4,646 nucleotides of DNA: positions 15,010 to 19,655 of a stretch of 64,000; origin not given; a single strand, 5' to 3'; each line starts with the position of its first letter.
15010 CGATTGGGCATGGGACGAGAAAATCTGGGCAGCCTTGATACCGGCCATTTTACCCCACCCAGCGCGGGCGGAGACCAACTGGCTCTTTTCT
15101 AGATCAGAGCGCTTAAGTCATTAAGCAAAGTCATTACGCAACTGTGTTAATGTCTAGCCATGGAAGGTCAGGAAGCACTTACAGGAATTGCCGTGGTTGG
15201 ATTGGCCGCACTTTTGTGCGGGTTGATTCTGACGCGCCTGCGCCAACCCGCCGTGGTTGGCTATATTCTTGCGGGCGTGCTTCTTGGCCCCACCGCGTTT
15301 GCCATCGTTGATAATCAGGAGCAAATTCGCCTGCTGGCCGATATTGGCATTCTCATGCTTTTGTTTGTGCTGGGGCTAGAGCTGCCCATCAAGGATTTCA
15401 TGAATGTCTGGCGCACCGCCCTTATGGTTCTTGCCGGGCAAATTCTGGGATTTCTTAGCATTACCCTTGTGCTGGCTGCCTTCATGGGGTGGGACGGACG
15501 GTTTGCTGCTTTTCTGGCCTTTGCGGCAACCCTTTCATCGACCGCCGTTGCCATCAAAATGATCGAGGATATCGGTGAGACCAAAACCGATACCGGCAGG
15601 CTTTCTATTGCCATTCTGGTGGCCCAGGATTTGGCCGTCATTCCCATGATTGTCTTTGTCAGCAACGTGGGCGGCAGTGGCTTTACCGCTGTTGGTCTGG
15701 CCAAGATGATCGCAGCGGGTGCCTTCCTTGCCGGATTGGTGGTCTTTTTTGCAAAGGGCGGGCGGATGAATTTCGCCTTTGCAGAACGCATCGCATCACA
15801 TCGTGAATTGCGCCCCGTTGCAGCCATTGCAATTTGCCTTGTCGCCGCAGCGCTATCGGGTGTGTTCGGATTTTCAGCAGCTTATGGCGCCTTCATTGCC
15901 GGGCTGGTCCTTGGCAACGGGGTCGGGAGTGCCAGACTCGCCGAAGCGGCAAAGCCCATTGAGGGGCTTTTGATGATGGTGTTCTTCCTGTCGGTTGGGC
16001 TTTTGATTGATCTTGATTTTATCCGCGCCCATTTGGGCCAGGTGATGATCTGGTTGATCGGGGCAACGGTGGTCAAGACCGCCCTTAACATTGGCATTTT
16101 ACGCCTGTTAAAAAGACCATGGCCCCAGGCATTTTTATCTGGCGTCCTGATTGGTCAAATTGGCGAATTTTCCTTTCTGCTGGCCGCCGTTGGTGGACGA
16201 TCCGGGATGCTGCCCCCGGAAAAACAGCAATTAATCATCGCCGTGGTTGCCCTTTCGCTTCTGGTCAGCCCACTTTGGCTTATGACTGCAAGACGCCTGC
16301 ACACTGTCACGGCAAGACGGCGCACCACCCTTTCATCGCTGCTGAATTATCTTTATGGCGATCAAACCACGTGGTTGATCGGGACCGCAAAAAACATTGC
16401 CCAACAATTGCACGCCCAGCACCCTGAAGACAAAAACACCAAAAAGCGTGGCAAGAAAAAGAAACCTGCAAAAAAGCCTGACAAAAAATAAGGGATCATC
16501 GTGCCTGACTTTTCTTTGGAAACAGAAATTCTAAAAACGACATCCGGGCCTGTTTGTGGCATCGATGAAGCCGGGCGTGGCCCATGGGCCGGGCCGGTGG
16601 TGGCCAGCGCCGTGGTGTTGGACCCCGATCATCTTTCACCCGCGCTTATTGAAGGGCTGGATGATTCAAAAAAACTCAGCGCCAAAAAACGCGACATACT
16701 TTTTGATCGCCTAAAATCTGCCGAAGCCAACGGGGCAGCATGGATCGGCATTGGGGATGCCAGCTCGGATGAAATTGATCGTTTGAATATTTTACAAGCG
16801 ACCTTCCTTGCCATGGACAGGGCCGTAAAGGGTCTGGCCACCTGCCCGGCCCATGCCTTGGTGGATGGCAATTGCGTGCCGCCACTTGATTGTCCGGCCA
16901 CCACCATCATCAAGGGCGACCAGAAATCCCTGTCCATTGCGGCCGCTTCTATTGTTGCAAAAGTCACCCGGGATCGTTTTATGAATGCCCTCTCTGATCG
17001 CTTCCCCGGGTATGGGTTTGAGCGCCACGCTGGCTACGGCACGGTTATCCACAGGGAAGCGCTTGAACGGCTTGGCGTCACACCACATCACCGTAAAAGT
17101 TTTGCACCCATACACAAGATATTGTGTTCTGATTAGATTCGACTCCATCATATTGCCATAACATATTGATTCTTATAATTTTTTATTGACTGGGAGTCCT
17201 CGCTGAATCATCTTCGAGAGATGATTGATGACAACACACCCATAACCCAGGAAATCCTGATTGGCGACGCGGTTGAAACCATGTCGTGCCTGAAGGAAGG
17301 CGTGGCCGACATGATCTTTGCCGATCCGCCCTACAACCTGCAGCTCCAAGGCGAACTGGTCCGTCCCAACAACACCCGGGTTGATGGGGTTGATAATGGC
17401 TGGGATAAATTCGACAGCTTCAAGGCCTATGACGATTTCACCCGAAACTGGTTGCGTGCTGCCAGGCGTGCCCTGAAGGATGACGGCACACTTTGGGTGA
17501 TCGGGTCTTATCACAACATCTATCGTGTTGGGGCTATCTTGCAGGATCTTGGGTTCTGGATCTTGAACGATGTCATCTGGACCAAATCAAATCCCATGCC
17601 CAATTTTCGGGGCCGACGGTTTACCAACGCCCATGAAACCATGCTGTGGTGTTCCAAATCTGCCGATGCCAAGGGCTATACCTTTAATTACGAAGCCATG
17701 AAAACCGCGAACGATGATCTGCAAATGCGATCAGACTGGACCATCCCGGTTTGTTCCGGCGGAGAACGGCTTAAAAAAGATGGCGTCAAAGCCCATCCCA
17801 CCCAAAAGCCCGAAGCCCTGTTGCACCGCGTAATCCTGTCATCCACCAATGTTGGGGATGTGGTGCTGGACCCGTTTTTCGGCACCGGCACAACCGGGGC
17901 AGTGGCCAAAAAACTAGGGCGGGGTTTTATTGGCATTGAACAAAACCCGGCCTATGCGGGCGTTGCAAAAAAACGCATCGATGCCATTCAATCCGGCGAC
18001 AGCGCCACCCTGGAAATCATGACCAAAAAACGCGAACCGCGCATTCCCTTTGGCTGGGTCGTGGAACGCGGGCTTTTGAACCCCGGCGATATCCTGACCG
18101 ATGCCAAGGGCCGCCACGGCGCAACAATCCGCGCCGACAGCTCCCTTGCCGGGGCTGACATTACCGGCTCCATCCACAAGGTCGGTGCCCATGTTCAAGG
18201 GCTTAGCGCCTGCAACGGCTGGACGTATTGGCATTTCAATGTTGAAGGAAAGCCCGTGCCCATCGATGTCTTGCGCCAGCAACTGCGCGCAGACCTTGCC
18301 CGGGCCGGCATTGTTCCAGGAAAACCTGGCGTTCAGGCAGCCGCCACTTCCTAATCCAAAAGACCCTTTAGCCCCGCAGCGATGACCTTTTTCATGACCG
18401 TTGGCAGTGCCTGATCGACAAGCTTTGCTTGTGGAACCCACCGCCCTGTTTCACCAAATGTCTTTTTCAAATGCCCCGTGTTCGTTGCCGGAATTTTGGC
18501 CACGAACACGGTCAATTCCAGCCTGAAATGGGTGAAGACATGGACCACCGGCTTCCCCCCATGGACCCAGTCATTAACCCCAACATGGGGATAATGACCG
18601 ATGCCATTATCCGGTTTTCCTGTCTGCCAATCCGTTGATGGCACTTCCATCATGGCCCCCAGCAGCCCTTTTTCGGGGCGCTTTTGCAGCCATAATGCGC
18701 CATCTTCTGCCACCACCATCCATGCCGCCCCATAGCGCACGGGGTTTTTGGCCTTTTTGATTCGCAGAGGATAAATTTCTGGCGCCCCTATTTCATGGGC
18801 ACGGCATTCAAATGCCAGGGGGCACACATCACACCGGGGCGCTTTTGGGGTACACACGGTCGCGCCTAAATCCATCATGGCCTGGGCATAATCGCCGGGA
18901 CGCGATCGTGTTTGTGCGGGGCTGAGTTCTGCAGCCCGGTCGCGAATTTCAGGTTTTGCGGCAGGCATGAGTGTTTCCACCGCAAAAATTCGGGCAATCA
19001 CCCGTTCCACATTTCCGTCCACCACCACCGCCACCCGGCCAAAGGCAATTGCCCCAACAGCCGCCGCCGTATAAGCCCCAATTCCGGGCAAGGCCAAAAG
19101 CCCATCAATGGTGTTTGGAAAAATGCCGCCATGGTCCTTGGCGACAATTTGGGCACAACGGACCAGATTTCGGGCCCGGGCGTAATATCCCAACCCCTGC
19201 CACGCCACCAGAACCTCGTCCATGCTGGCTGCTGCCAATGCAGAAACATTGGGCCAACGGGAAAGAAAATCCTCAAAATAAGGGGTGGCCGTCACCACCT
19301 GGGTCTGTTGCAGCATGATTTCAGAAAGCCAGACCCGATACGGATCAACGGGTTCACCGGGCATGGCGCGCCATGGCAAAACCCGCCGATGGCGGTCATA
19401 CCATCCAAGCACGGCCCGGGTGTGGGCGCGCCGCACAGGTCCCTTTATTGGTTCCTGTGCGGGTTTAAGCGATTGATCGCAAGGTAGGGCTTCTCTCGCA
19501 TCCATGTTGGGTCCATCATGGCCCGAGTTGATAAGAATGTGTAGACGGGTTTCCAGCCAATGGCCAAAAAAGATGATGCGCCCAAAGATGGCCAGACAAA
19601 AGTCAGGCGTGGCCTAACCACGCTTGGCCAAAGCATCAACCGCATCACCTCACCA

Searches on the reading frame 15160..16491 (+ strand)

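Call 78: search_protein_families(library=ncbifam, proteins=[window:15160-16491:+], max_evalue=1e-10)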
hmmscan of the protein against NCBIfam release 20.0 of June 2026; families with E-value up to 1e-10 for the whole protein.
window:15160-16491:+ (443 aa): 5 families
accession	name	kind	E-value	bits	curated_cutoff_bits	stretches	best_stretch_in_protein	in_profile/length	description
NF045626.1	FeTrans_MagA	equivalog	6.4e-114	380.9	700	1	6-384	7-384/386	iron transporter MagA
TIGR00932.1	2a37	subfamily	3.3e-55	187.5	238.3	1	15-284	2-275/275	monovalent cation:proton antiporter-2 (CPA2) family protein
NF002924.0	PRK03562.1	equivalog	3.3e-48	164.6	752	1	15-385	15-387/623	glutathione-regulated potassium-efflux system protein KefC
NF002973.0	PRK03659.1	equivalog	1.3e-43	149.5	804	1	1-380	1-379/602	glutathione-regulated potassium-efflux system protein KefB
NF007950.1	PRK10669.1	equivalog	1.3e-31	110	700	1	10-376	10-386/547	YbaL family putative K(+) efflux transporter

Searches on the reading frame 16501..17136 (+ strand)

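Call 78: search_protein_families(library=ncbifam, proteins=[window:16501-17136:+], max_evalue=1e-10)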
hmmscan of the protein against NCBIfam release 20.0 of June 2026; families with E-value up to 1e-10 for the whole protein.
window:16501-17136:+ (211 aa): 9 families
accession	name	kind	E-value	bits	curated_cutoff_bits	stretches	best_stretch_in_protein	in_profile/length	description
NF000595.1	PRK00015.1-3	equivalog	1.5e-71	240.3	167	1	17-206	3-186/188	ribonuclease HII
NF000594.1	PRK00015.1-1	equivalog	1.6e-71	240.9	243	1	6-206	59-250/251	ribonuclease HII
NF000596.1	PRK00015.1-4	equivalog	5.4e-71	238.3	251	1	18-208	2-184/186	ribonuclease HII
NF010537.0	PRK13925.1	equivalog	6.3e-63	212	252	1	12-204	6-195/200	ribonuclease HII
NF010538.0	PRK13926.1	equivalog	1.4e-58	198.6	285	1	2-209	8-206/213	ribonuclease HII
NF000598.1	PRK00015.2-2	equivalog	1.5e-55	188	273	1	5-202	9-201/203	ribonuclease HII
NF000600.1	PRK00015.2-4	equivalog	8.5e-51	172.5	364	1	6-204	18-210/212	ribonuclease HII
NF011119.0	PRK14550.1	equivalog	6.3e-33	114.5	350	1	18-208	2-192/204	ribonuclease HII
TIGR00729.1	TIGR00729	equivalog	1.7e-17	64.2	123.3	1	18-168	1-164/207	ribonuclease HII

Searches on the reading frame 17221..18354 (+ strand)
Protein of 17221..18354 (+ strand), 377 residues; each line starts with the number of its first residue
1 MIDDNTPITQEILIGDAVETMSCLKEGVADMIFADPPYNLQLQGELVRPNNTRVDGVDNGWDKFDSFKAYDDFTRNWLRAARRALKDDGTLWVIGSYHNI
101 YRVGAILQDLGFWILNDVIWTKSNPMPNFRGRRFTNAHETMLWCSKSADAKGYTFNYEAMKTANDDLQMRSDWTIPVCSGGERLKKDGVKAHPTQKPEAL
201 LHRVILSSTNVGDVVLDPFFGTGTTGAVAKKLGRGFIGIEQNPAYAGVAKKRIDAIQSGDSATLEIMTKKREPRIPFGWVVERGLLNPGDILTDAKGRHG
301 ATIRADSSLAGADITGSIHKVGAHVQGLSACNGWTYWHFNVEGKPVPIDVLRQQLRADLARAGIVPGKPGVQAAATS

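Call 78: search_protein_families(library=ncbifam, proteins=[window:17221-18354:+], max_evalue=1e-10)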
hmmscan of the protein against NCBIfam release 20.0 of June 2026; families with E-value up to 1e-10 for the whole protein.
window:17221-18354:+ (377 aa): 3 families
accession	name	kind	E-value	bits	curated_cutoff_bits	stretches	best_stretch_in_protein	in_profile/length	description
NF050803.1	DnaMtaseCcrMCaul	equivalog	1.2e-180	599.9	830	1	9-354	3-349/350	adenine-specific DNA-methyltransferase CcrM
NF008572.0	PRK11524.1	equivalog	8.3e-37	126.9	292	2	184-271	187-274/294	adenine-specific DNA-methyltransferase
NF010253.0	PRK13699.1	subfamily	3.6e-17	62.8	244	1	185-258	137-210/226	DNA methyltransferase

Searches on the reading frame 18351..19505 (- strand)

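Call 78: search_protein_families(library=ncbifam, proteins=[window:18351-19505:-], max_evalue=1e-10)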
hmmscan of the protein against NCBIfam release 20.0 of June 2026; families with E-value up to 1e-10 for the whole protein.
window:18351-19505:- (384 aa): 4 families
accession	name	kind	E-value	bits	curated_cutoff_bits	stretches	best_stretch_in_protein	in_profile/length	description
TIGR01084.1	mutY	equivalog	1.9e-90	303.2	286.5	1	30-292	4-264/277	A/G-specific adenine glycosylase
NF008132.0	PRK10880.1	equivalog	6.3e-77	259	427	1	29-339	8-310/351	A/G-specific adenine glycosylase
NF010488.0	PRK13910.1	equivalog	4.3e-38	131.3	471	1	63-282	1-211/290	adenine-specific DNA glycosylase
TIGR01083.1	nth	equivalog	1.2e-17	64.2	211.7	1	55-225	27-192/192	endonuclease III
